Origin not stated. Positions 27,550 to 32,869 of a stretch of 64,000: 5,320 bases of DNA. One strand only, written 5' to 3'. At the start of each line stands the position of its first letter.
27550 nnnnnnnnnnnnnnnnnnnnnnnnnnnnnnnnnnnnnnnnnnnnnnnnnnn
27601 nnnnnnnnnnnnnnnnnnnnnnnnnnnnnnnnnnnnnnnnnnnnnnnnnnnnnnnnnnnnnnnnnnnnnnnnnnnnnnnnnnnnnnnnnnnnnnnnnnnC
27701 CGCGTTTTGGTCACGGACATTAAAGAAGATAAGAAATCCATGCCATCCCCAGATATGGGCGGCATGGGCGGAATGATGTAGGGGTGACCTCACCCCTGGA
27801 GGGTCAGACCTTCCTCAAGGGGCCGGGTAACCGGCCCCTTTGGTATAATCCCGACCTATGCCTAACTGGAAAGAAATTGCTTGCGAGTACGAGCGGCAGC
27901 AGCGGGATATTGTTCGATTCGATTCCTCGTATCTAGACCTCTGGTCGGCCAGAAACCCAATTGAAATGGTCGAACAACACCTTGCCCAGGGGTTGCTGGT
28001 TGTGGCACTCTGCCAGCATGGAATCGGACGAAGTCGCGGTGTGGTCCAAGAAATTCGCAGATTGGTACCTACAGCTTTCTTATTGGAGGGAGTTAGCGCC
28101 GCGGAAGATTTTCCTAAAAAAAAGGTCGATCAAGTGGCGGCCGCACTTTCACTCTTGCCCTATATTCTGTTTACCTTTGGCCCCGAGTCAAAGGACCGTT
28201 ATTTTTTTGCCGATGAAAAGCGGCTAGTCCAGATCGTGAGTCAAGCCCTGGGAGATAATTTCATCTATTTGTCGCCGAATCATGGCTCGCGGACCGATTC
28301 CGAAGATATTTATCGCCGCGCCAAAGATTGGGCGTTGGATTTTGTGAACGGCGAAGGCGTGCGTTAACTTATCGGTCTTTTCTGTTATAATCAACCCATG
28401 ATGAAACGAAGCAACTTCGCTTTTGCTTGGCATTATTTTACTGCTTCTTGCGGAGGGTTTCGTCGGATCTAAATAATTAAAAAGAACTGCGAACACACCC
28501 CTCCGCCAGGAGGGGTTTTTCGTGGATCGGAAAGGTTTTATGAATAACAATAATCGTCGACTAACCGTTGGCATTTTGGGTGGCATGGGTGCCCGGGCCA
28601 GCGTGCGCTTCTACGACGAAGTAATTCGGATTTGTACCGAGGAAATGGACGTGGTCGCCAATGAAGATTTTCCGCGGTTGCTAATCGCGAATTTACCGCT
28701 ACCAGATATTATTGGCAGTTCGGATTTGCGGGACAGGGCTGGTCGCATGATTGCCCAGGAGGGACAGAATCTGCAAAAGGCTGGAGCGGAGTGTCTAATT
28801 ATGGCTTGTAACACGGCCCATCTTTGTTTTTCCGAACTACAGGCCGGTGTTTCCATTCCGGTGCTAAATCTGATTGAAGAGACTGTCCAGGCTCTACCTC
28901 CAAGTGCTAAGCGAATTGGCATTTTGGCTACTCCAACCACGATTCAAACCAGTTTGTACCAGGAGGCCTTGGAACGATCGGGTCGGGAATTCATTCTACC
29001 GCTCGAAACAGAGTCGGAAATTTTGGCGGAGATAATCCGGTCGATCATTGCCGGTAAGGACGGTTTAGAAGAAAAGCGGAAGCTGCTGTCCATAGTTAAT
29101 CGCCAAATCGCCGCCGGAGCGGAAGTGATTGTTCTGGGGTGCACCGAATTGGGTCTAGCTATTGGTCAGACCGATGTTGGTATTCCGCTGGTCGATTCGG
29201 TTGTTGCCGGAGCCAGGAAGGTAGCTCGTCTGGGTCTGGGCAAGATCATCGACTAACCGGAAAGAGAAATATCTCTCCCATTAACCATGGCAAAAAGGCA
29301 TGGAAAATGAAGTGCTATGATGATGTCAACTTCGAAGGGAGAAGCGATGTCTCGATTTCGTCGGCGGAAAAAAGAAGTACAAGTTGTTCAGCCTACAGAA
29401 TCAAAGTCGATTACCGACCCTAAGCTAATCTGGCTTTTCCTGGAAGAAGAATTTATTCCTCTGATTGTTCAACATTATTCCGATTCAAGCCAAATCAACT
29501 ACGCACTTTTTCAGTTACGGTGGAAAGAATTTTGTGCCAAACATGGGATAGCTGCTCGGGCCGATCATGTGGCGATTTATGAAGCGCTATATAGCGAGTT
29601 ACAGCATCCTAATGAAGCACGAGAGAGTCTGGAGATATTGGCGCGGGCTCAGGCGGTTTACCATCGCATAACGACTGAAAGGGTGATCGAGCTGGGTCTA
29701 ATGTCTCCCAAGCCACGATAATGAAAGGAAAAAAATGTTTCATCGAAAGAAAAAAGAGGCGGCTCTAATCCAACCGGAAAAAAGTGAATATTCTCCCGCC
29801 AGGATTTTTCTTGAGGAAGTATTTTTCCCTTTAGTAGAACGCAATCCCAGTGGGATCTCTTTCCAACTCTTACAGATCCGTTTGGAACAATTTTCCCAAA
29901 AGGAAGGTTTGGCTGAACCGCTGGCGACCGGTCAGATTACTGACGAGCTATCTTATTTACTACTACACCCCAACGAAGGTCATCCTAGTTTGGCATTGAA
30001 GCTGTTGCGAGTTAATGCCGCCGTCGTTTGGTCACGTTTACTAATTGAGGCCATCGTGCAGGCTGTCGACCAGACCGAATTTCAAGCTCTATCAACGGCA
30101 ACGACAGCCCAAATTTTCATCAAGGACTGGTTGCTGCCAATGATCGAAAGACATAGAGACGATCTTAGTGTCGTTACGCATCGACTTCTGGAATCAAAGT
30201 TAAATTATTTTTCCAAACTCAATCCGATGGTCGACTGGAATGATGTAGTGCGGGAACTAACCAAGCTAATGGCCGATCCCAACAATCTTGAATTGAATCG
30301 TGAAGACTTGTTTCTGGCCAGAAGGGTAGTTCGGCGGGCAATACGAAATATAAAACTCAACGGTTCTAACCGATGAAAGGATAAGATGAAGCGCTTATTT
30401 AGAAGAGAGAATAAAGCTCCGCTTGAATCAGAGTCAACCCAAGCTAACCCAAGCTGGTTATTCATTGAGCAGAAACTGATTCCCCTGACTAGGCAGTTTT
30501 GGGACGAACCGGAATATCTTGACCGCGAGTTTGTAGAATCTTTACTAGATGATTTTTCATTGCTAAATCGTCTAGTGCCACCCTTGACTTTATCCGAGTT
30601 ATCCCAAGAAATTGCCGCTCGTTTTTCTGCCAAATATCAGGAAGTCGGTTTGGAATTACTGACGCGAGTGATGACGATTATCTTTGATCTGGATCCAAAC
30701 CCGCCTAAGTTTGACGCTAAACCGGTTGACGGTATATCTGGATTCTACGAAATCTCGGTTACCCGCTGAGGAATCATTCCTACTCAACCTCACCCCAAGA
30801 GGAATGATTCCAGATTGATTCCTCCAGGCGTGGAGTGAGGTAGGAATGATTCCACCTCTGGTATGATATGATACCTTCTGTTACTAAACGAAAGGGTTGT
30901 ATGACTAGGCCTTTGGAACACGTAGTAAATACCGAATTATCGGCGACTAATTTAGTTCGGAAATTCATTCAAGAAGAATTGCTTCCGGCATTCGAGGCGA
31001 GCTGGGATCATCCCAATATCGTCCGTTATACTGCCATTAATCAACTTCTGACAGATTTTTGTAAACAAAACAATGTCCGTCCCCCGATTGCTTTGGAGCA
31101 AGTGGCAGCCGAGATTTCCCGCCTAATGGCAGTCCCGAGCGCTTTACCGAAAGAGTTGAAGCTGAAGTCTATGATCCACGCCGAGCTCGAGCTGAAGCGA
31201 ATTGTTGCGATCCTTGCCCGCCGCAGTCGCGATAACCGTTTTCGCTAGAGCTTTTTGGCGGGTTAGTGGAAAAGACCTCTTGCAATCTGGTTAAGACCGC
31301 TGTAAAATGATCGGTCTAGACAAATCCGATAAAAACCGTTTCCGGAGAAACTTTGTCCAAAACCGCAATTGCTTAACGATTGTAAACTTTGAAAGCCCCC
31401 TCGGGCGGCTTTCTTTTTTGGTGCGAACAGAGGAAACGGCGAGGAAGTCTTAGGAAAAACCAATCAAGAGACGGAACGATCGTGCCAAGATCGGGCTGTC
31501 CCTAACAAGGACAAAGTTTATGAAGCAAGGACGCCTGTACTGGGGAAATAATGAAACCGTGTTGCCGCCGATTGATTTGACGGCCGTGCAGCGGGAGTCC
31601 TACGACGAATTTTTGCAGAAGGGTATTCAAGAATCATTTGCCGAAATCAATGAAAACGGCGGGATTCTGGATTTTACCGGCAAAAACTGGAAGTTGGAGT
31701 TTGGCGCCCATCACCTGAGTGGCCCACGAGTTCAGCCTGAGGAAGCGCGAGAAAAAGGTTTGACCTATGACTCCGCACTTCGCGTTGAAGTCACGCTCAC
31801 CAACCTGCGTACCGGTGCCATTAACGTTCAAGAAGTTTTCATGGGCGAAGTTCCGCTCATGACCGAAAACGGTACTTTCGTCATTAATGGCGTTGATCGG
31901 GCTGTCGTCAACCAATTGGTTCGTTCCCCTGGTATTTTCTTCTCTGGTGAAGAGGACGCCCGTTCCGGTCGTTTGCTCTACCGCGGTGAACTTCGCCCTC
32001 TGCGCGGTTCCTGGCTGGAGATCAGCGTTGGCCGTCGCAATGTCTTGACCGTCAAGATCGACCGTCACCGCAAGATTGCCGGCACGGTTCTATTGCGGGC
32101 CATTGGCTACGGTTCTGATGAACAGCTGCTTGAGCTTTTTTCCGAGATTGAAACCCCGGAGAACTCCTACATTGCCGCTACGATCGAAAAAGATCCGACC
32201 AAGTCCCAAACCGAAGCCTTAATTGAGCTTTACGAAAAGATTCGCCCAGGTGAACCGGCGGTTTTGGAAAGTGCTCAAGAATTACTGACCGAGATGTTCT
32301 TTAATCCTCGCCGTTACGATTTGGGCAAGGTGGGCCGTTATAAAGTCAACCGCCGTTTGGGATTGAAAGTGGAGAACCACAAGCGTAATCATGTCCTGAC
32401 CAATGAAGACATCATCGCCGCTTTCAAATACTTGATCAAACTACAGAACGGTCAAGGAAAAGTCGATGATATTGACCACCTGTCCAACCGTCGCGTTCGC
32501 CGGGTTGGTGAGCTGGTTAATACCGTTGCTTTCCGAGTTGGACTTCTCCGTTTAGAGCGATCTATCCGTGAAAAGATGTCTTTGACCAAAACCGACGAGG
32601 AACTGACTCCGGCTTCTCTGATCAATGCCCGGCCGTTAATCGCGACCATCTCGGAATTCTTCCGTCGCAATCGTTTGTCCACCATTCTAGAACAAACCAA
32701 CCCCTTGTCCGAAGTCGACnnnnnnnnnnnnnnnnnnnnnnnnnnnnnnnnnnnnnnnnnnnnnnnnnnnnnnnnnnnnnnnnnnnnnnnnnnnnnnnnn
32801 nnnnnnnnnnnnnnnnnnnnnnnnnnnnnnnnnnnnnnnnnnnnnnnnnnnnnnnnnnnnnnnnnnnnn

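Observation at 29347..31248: Tandem array of four genes (five domain copies) of an uncharacterised all-helical family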

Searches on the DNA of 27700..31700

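Call 85: search_rna_families(source=window, start=27700, end=31700, threshold=evalue, max_evalue=1)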
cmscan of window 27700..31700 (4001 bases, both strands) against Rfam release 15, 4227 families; matches with E-value up to 1: 0.
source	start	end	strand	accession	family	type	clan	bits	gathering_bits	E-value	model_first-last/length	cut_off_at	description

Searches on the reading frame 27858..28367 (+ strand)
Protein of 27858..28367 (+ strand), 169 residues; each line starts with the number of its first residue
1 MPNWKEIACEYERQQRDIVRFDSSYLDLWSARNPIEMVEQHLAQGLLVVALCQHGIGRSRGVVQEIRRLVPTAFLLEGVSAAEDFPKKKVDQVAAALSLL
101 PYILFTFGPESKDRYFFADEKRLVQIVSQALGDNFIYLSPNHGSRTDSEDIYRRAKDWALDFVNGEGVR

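Call 3: search_protein_families(library=pfam, proteins=[window:27858-28367:+], max_evalue=1)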
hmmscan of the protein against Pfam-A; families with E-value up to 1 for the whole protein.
window:27858-28367:+ (169 aa): 0 families

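Call 13: search_protein_families(library=ncbifam, proteins=[window:27858-28367:+], max_evalue=0.1)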
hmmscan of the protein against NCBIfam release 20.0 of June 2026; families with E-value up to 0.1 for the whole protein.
window:27858-28367:+ (169 aa): 2 families
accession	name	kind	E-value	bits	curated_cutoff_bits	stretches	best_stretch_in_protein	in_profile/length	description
NF047917.1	MetX_acetyl_MTB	exception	0.0055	15.9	475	1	46-100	275-329/361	homoserine O-acetyltransferase MetX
NF005389.0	PRK06934.1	equivalog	0.018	14.3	172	1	37-79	151-194/221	flavodoxin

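Call 37: search_protein_families(library=phrogs, proteins=[window:27858-28367:+], max_evalue=1)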
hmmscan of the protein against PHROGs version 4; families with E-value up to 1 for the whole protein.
window:27858-28367:+ (169 aa): 0 families

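Call 38: search_protein_families(library=padloc, proteins=[window:27858-28367:+], max_evalue=1)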
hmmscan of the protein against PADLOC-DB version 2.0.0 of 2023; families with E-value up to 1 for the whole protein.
window:27858-28367:+ (169 aa): 0 families

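Call 88: search_solved_structures(query=window:27858-28367:+, max_evalue=10)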
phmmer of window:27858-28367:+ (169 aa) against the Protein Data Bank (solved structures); distinct sequences matched with E-value up to 10: 3.
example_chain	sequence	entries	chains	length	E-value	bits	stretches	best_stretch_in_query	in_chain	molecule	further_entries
6vop_A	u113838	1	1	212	0.26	14.2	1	99-155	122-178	Aldolase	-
5w8p_A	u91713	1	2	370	1.7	11.6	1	46-95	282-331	Homoserine O-acetyltransferase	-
8dnr_A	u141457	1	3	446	2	11.4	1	86-149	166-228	Fusion glycoprotein F0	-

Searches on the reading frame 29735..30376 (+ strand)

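Call 3: search_protein_families(library=pfam, proteins=[window:29735-30376:+], max_evalue=1)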
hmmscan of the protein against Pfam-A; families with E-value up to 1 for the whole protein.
window:29735-30376:+ (213 aa): 0 families

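Call 13: search_protein_families(library=ncbifam, proteins=[window:29735-30376:+], max_evalue=0.1)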
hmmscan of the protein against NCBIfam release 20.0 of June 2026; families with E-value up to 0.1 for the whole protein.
window:29735-30376:+ (213 aa): 0 families

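Call 37: search_protein_families(library=phrogs, proteins=[window:29735-30376:+], max_evalue=1)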
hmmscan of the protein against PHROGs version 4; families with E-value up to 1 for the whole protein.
window:29735-30376:+ (213 aa): 0 families

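Call 38: search_protein_families(library=padloc, proteins=[window:29735-30376:+], max_evalue=1)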
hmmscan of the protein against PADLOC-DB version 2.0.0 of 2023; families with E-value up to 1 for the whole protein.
window:29735-30376:+ (213 aa): 1 family
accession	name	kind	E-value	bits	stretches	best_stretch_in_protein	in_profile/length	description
PDLC00305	PtuA1|PtuA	-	0.01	13.2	1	110-182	128-202/392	AAA ATPase domain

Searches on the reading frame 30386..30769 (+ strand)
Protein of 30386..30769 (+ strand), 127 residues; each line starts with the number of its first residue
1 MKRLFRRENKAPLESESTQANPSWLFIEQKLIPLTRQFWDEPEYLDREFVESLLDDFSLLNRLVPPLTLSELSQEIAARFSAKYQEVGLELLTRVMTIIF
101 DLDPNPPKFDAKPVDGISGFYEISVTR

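Call 3: search_protein_families(library=pfam, proteins=[window:30386-30769:+], max_evalue=1)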
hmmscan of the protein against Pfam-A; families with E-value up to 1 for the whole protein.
window:30386-30769:+ (127 aa): 0 families

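Call 13: search_protein_families(library=ncbifam, proteins=[window:30386-30769:+], max_evalue=0.1)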
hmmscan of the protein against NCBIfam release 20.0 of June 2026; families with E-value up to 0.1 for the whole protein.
window:30386-30769:+ (127 aa): 0 families

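Call 37: search_protein_families(library=phrogs, proteins=[window:30386-30769:+], max_evalue=1)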
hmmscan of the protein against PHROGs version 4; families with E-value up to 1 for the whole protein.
window:30386-30769:+ (127 aa): 0 families

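Call 38: search_protein_families(library=padloc, proteins=[window:30386-30769:+], max_evalue=1)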
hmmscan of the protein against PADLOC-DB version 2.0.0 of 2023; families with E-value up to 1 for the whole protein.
window:30386-30769:+ (127 aa): 0 families

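Call 75: find_related_loci(query=A4, collection=viral_contigs, flank=8000)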
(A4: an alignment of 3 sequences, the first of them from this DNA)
Query A4 (127 aa) in viral_contigs; peptide patterns used: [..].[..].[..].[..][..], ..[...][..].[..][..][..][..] (x = any residue, [..] = any of these).
126 stretches matched a pattern, but none encodes a relative of the query by tblastn (E <= 1e-3).

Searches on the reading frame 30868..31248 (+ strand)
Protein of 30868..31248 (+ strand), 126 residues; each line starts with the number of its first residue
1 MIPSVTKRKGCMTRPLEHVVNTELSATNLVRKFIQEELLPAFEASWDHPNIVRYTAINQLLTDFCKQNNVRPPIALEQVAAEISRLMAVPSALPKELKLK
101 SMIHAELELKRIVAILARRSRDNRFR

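Call 3: search_protein_families(library=pfam, proteins=[window:30868-31248:+], max_evalue=1)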
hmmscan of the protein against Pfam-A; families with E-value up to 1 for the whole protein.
window:30868-31248:+ (126 aa): 0 families

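Call 13: search_protein_families(library=ncbifam, proteins=[window:30868-31248:+], max_evalue=0.1)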
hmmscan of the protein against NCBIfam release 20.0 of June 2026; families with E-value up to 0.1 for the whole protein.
window:30868-31248:+ (126 aa): 0 families

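Call 37: search_protein_families(library=phrogs, proteins=[window:30901-31248:+], max_evalue=1)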
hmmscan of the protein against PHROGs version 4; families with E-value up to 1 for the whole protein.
window:30901-31248:+ (115 aa): 0 families

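Call 38: search_protein_families(library=padloc, proteins=[window:30901-31248:+], max_evalue=1)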
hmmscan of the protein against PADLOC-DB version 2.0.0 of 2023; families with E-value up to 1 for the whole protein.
window:30901-31248:+ (115 aa): 0 families

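Call 76: find_related_loci(query=A5, collection=viral_contigs, flank=8000)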
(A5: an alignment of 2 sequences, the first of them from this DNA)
Query A5 (115 aa) in viral_contigs; peptide patterns used: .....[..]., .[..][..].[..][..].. (x = any residue, [..] = any of these).
87 stretches matched a pattern, but none encodes a relative of the query by tblastn (E <= 1e-3).

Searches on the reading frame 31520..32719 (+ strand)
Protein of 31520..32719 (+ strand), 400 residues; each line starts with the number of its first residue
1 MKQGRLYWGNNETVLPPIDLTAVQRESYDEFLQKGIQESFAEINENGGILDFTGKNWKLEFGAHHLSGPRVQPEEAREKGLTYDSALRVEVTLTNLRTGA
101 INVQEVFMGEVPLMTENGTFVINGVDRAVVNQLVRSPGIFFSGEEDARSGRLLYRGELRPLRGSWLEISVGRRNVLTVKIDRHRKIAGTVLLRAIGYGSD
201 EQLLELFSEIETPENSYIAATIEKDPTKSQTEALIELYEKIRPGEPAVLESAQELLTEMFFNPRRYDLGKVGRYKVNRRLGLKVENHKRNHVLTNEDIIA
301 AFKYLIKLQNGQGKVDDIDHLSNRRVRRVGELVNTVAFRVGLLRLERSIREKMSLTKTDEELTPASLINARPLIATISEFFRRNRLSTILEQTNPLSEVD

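Call 14: find_related_loci(query=window:31520-32719:+, collection=genome_contigs, flank=10000)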
Query window:31520-32719:+ (400 aa) in genome_contigs; peptide patterns used: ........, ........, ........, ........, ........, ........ (x = any residue, [..] = any of these).
263 stretches matched a pattern; 172 encode a relative of the query (tblastn E <= 1e-3); the best 80 are kept; 80 distinct loci.
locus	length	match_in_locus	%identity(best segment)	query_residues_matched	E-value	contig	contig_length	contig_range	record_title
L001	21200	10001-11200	78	2-400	0e+0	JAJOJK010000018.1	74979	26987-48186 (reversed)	MAG: Candidatus Woesebacteria bacterium isolate S5C87 S5CNODE_42_length_74979_cov_5.302771, whole genome shotgun sequenc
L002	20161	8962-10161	77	2-400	0e+0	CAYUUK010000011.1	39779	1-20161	MAG TPA_asm: uncultured Pseudomonadales bacterium isolate SRP141376_co5_90 genome assembly, contig: NODE_2235_length_397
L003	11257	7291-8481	77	5-400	0e+0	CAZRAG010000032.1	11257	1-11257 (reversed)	MAG TPA_asm: uncultured Pseudomonadales bacterium isolate SRP093185_co1_24 genome assembly, contig: NODE_4170_length_112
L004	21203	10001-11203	81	1-400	0e+0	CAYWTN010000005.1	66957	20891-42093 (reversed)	MAG TPA_asm: uncultured Pseudomonadales bacterium isolate SRP344714_co1_151 genome assembly, contig: NODE_925_length_669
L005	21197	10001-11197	76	5-400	0e+0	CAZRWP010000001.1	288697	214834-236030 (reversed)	MAG TPA_asm: uncultured Pseudomonadales bacterium isolate SRP144015_co1_84 genome assembly, contig: NODE_17_length_28869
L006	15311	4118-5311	69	1-400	0e+0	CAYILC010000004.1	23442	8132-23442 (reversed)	MAG TPA_asm: uncultured Pseudomonadales bacterium isolate ERP119705_co23_558 genome assembly, contig: NODE_1884_length_2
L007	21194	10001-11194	68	1-400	0e+0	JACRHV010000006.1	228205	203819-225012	MAG: Candidatus Paceibacterota bacterium isolate NC_groundwater_1786_Pr3_B-0.1um_43_18 SR-2_scaffold_141_1555123, whole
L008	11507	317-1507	66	2-400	0e+0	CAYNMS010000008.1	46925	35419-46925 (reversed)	MAG TPA_asm: uncultured Pseudomonadales bacterium isolate SRP239054_co1_52 genome assembly, contig: NODE_430_length_4692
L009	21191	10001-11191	68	2-400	0e+0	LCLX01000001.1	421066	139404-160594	MAG: Microgenomates group bacterium GW2011_GWC1_46_15 UX36_C0001, whole genome shotgun sequence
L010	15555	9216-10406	67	5-400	0e+0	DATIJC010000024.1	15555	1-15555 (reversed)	MAG TPA_asm: Patescibacteria group bacterium isolate SMAG_U15681 k141_738477, whole genome shotgun sequence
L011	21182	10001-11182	66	5-400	2e-180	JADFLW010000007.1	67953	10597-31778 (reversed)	MAG: Patescibacteria group bacterium isolate B55T1B8 B55T1B8_NODE517, whole genome shotgun sequence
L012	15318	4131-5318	68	3-400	1e-180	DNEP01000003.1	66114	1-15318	MAG TPA_asm: Candidatus Paceibacterota bacterium isolate UBA12128 contig_11407, whole genome shotgun sequence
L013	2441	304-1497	66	2-400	0e+0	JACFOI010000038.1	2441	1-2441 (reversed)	MAG: Patescibacteria group bacterium isolate BROCD046 NODE_16684_length_2441_cov_9.801760, whole genome shotgun sequence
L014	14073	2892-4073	67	5-400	7e-179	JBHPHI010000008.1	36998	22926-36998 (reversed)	Patescibacteria group bacterium isolate SAG AM-311-P01 NODE_8_length_36998_cov_30.941694, whole genome shotgun sequence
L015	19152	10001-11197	70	3-400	0e+0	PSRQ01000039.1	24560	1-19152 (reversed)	MAG: Candidatus Cerribacteria bacterium 'Amazon FNV 2010 28 9' contig_75_20029186_length_24560_multi_3_in_0_out_2, whole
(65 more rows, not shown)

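Call 60: search_protein_families(library=pfam, proteins=[L003:6525-6977:+, L004:8090-9814:-, L003:3429-6491:+], max_evalue=0.1)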
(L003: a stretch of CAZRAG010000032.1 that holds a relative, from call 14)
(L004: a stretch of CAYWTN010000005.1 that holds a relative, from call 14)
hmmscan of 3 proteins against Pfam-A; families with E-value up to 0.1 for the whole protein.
L003:6525-6977:+ (150 aa): 1 family
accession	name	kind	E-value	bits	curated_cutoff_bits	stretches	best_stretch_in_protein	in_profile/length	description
PF18908.5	DUF5663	-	0.0029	18.6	23.7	1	24-92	14-75/84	Protein of unknown function (DUF5663)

L004:8090-9814:- (574 aa): 1 family
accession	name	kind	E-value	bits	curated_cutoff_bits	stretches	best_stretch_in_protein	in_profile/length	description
PF13087.12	AAA_12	-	0.052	13.6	27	0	286-361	13-82/195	AAA domain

L003:3429-6491:+ (1020 aa): 0 families

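Call 78: find_related_loci(query=window:31520-32719:+, collection=metagenome_contigs, flank=10000)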
Query window:31520-32719:+ (400 aa) in metagenome_contigs; peptide patterns used: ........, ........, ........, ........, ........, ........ (x = any residue, [..] = any of these).
318 stretches matched a pattern; 160 encode a relative of the query (tblastn E <= 1e-3); the best 80 are kept; 80 distinct loci.
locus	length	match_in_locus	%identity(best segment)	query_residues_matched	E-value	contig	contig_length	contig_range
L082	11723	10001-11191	76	5-400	0e+0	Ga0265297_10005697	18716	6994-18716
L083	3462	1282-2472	68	2-400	0e+0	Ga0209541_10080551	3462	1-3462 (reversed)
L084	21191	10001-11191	68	2-400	0e+0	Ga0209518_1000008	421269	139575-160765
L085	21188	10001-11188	68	3-400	1e-180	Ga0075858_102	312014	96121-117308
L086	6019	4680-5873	67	1-400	0e+0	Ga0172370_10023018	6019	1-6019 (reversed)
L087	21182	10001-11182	66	5-400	6e-180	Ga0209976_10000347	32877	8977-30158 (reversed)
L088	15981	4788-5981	67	1-400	2e-179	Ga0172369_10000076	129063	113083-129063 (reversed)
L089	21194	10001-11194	66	2-400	4e-179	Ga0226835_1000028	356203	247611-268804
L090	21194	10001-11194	66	2-400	1e-177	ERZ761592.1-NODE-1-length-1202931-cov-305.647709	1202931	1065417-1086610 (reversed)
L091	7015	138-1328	65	2-400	7e-178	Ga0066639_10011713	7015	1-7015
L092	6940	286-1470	66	5-400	1e-177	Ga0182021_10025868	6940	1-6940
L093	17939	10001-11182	66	5-400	9e-176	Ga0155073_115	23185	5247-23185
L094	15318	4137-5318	66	5-400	9e-176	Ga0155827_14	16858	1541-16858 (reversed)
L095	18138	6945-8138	66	2-400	8e-176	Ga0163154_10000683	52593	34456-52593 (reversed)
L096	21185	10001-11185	65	5-400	1e-175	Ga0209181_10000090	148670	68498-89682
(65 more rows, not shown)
